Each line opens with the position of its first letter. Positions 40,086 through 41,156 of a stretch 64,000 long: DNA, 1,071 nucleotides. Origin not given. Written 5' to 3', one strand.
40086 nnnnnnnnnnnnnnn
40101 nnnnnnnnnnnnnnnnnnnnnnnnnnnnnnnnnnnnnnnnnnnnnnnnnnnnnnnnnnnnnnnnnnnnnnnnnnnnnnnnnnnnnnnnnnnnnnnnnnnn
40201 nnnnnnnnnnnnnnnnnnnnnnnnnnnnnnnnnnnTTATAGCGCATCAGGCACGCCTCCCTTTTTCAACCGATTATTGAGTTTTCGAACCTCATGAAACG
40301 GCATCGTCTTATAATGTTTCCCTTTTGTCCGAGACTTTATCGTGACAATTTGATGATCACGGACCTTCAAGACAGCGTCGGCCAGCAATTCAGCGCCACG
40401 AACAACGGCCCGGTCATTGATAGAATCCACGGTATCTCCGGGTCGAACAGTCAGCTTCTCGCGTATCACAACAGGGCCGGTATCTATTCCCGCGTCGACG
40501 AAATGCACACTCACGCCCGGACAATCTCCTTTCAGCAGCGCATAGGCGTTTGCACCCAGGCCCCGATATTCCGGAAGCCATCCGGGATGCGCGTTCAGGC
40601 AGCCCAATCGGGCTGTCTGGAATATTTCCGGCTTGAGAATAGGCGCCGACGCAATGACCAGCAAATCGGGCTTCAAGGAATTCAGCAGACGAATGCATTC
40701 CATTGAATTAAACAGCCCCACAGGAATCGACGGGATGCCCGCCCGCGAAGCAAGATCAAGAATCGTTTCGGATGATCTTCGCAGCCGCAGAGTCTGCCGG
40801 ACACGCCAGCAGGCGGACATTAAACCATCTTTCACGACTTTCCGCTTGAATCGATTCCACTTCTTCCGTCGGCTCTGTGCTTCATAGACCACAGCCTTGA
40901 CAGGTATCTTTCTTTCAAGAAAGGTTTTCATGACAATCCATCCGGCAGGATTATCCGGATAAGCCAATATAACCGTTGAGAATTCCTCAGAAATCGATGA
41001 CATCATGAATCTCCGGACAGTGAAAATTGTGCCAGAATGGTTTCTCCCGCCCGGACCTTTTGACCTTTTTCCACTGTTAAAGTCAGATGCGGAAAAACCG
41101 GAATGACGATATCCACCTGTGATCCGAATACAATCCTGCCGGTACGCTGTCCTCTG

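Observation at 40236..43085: ATP-grasp ligase, pyruvoyl Psd-like decarboxylase and formyltransferase: a possible ligate-decarboxylate-formylate line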

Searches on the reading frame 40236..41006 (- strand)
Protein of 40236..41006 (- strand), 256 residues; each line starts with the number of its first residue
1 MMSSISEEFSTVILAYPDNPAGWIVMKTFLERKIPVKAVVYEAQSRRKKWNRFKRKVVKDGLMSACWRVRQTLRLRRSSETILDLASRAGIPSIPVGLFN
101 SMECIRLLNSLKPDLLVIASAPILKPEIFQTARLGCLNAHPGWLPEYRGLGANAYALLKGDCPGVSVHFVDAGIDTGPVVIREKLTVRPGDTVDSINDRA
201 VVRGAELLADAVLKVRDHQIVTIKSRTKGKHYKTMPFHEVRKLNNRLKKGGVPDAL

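Call 5: search_protein_families(library=pfam, proteins=[window:40236-41006:-], max_evalue=0.01)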
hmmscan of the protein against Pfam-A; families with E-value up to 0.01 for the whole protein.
window:40236-41006:- (256 aa): 1 family
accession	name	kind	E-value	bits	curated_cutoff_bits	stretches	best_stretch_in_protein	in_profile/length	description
PF00551.24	Formyl_trans_N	-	1.2e-20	74.5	26.1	1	103-211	70-180/181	Formyl transferase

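Call 7: search_protein_families(library=ncbifam, proteins=[window:40236-41006:-], max_evalue=0.001)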
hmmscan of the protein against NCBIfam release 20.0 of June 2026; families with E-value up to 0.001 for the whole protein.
window:40236-41006:- (256 aa): 7 families
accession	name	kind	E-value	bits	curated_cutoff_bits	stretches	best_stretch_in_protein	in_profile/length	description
TIGR00460.1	fmt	equivalog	1.7e-19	70.1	201.5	1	78-225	45-194/315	methionyl-tRNA formyltransferase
TIGR00639.1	PurN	equivalog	1.6e-18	66.9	150.1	1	104-219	71-188/192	phosphoribosylglycinamide formyltransferase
NF005755.0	PRK07579.1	equivalog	4.6e-13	49.6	238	1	135-244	87-196/245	dTDP-4-amino-4,6-dideoxyglucose formyltransferase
NF005414.0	PRK06988.1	equivalog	2.5e-12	46.4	316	1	82-211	47-178/311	formyltransferase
NF005998.1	PRK08125.1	equivalog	1.7e-11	43.3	777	1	88-227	51-192/649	bifunctional UDP-4-amino-4-deoxy-L-arabinose formyltransferase/UDP-glucuronic acid oxidase ArnA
TIGR00655.1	PurU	equivalog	3.6e-07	30.1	285.95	1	104-227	152-277/280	formyltetrahydrofolate deformylase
NF004684.0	PRK06027.1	subfamily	6.9e-07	29.2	223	1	103-227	156-282/286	formyltetrahydrofolate deformylase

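Call 57: search_solved_structures(query=window:40236-41006:-, max_evalue=0.001, show_alignments=2)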
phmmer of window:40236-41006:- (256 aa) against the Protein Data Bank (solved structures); distinct sequences matched with E-value up to 0.001: 66 (the best 60 are shown).
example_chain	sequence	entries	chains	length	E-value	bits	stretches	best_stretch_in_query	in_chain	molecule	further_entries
5uai_A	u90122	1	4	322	1.9e-15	60.2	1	81-213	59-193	Methionyl-tRNA formyltransferase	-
3tqq_A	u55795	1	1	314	1e-14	57.8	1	82-221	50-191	Methionyl-tRNA formyltransferase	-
3da8_A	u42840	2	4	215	2.8e-13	53.1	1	111-227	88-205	Probable 5'-phosphoribosylglycinamide formyltransferase purN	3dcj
3q0i_A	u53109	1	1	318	5.8e-13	52.1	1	82-225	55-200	Methionyl-tRNA formyltransferase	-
5vys_A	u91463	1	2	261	8.1e-13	51.6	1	100-216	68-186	Gdp-mannose 4,6-dehydratase / gdp-4-amino-4,6-dideoxy-d-mannose formyltransferase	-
5vyr_A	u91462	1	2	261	8.3e-13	51.6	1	100-216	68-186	Gdp-mannose 4,6-dehydratase / gdp-4-amino-4,6-dideoxy-d-mannose formyltransferase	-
5vyt_A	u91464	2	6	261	1.1e-12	51.1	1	100-216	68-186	Gdp-mannose 4,6-dehydratase / gdp-4-amino-4,6-dideoxy-d-mannose formyltransferase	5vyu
1c3e_A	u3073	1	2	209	1.6e-12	50.6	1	102-201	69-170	GLYCINAMIDE RIBONUCLEOTIDE TRANSFORMYLASE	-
1c2t_A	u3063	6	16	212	1.6e-12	50.6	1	102-201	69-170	GLYCINAMIDE RIBONUCLEOTIDE TRANSFORMYLASE | PHOSPHORIBOSYL-GLYCINAMIDE FORMYLTRANSFERASE | PHOSPHORIBOSYLGLYCINAMIDE FORMYLTRANSFERASE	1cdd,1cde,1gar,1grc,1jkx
2gar_A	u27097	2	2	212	2.6e-12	49.9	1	84-201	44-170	GLYCINAMIDE RIBONUCLEOTIDE TRANSFORMYLASE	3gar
4iqf_A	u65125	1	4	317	5.4e-12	48.9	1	86-224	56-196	Methionyl-tRNA formyltransferase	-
1fmt_A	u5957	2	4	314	1.2e-11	47.7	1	84-212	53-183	METHIONYL-TRNA FMET FORMYLTRANSFERASE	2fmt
5uin_A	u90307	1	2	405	2e-11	47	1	122-232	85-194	Formyltransferase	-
5uij_A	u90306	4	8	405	2e-11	47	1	122-232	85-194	Formyltransferase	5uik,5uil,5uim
4qpd_A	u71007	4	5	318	3e-11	46.4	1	123-242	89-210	10-formyltetrahydrofolate dehydrogenase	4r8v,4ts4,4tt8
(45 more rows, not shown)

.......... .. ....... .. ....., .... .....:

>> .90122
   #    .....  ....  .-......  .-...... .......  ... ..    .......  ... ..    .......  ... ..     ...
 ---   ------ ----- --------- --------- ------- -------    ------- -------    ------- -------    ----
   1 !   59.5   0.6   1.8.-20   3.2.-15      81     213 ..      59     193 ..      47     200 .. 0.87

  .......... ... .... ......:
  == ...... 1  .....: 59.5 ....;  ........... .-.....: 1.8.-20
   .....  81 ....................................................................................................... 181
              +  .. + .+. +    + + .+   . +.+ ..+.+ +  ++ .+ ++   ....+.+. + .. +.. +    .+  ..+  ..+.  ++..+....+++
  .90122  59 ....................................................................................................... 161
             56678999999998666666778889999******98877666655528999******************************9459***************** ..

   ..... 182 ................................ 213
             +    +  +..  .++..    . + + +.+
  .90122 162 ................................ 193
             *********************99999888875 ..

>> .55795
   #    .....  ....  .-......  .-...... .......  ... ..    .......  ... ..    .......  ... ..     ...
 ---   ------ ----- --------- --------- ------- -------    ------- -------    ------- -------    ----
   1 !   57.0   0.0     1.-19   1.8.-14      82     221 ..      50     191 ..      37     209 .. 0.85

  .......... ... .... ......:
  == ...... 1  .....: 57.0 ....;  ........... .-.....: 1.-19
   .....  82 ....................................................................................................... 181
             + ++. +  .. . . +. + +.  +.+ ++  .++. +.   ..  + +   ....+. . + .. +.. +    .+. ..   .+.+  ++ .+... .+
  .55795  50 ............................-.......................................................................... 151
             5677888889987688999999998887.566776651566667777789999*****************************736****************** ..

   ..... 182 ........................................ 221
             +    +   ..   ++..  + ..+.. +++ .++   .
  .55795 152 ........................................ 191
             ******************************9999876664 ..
